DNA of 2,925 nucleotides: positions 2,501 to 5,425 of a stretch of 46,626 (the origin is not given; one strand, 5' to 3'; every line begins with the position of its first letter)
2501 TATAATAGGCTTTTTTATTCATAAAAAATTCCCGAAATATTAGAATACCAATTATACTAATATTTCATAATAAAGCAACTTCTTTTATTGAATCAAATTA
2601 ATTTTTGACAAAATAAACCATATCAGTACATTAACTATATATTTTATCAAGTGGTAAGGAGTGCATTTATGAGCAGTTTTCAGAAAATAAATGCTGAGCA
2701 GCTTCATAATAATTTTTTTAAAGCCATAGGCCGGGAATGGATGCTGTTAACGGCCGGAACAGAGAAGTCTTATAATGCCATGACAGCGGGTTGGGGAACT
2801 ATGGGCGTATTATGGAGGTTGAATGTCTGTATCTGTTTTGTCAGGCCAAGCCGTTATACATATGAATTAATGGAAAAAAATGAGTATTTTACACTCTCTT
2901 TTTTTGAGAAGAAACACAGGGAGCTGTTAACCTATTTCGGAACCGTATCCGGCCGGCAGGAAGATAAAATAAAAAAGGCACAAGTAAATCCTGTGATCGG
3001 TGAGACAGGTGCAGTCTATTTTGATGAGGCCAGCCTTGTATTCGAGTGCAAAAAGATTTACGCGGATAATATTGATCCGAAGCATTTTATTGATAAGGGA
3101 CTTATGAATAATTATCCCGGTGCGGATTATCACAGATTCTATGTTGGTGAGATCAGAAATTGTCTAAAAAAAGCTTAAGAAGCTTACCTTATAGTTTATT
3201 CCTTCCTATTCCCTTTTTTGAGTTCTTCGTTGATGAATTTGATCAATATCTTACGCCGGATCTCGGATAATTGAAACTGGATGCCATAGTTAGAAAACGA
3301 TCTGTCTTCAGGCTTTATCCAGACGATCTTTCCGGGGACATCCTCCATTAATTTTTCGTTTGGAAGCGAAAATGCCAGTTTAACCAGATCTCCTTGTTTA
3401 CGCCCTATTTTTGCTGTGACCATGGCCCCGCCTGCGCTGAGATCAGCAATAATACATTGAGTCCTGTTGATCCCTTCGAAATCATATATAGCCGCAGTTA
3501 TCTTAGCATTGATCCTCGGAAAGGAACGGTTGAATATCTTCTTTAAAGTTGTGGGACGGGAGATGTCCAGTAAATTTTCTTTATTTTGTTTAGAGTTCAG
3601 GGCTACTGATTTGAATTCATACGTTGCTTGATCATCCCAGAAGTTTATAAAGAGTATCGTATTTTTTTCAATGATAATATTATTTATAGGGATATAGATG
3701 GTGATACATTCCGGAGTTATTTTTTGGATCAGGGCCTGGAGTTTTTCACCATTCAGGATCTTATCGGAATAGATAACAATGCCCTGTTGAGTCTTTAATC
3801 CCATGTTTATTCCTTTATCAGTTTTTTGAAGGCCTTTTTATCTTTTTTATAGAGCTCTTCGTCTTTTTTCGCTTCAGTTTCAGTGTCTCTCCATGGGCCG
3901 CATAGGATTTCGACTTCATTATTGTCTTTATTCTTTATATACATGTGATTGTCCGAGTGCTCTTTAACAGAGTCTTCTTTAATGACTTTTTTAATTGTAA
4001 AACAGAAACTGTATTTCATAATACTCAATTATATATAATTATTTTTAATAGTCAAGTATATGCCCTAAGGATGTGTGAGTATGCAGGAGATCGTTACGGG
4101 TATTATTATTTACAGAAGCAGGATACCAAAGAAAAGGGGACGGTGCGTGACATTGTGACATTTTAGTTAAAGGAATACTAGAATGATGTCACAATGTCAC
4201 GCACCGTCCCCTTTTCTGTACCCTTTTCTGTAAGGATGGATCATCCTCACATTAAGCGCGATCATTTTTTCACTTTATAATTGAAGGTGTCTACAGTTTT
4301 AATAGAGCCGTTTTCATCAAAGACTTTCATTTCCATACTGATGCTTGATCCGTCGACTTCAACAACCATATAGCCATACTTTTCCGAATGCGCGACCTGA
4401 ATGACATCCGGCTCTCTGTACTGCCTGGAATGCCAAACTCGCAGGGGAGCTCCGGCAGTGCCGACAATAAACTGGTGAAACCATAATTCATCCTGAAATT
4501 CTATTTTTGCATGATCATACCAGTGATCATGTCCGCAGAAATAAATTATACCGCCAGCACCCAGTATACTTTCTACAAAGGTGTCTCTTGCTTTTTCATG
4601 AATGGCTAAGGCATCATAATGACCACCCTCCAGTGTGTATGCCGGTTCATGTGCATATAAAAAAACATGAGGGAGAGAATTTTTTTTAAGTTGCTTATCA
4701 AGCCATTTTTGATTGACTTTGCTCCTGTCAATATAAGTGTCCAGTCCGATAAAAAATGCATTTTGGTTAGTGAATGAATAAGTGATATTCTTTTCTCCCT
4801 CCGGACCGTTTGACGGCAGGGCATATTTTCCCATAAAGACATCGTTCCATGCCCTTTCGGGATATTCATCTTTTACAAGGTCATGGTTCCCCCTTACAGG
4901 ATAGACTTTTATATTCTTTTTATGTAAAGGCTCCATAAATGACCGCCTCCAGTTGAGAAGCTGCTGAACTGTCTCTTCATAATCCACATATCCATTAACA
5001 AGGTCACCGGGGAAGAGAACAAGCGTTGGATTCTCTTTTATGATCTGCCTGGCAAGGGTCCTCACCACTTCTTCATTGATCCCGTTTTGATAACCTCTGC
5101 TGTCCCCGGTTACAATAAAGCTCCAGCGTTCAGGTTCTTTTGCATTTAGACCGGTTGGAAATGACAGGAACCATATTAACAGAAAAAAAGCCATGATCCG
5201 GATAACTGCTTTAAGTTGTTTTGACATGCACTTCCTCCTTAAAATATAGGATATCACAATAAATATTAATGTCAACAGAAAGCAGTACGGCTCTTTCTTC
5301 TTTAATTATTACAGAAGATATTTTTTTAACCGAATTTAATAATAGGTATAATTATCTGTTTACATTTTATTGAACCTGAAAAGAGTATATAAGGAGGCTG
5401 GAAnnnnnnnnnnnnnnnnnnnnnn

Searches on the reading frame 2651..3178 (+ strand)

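Call 67: search_protein_families(library=pfam, proteins=[window:2651-3178:+], max_evalue=0.00001)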
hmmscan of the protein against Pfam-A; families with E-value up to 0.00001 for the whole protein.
window:2651-3178:+ (175 aa): 1 family
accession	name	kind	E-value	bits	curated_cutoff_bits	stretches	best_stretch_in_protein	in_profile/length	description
PF01613.24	Flavin_Reduct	-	6.5e-16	59.2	27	1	27-138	5-115/153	Flavin reductase like domain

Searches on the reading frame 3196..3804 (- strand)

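Call 10: search_protein_families(library=pfam, proteins=[window:3196-3804:-], max_evalue=0.01)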
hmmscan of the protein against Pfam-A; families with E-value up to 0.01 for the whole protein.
window:3196-3804:- (202 aa): 2 families
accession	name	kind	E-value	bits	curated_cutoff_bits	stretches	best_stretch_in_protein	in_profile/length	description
PF07238.19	PilZ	-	1.5e-14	54.6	22.5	1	92-191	2-100/102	PilZ domain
PF12945.12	PilZNR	-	0.0075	16.8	23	0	26-84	23-85/85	Flagellar protein YcgR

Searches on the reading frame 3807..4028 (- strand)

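Call 10: search_protein_families(library=pfam, proteins=[window:3807-4028:-], max_evalue=0.01)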
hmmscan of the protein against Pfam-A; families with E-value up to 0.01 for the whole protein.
window:3807-4028:- (73 aa): 1 family
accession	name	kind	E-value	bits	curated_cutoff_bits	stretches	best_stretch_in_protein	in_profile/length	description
PF06907.19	LXN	-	0.0076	16.3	24.1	1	4-69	48-114/217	Latexin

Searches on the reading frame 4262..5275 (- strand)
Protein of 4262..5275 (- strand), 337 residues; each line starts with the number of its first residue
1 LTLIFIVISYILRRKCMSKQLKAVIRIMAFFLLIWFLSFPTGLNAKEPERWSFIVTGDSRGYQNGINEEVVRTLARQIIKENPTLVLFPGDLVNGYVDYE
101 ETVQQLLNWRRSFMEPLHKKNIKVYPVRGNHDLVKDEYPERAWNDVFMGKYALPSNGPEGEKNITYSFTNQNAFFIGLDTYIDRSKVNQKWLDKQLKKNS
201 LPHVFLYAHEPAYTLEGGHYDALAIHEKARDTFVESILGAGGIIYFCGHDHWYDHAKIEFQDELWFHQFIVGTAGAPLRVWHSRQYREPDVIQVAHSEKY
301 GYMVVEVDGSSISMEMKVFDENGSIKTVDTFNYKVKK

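Call 10: search_protein_families(library=pfam, proteins=[window:4262-5275:-], max_evalue=0.01)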
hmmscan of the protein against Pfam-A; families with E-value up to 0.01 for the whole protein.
window:4262-5275:- (337 aa): 1 family
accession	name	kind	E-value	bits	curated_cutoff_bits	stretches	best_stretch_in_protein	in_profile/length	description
PF00149.33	Metallophos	-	6.8e-14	53.2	21.5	1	54-253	4-191/191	Calcineurin-like phosphoesterase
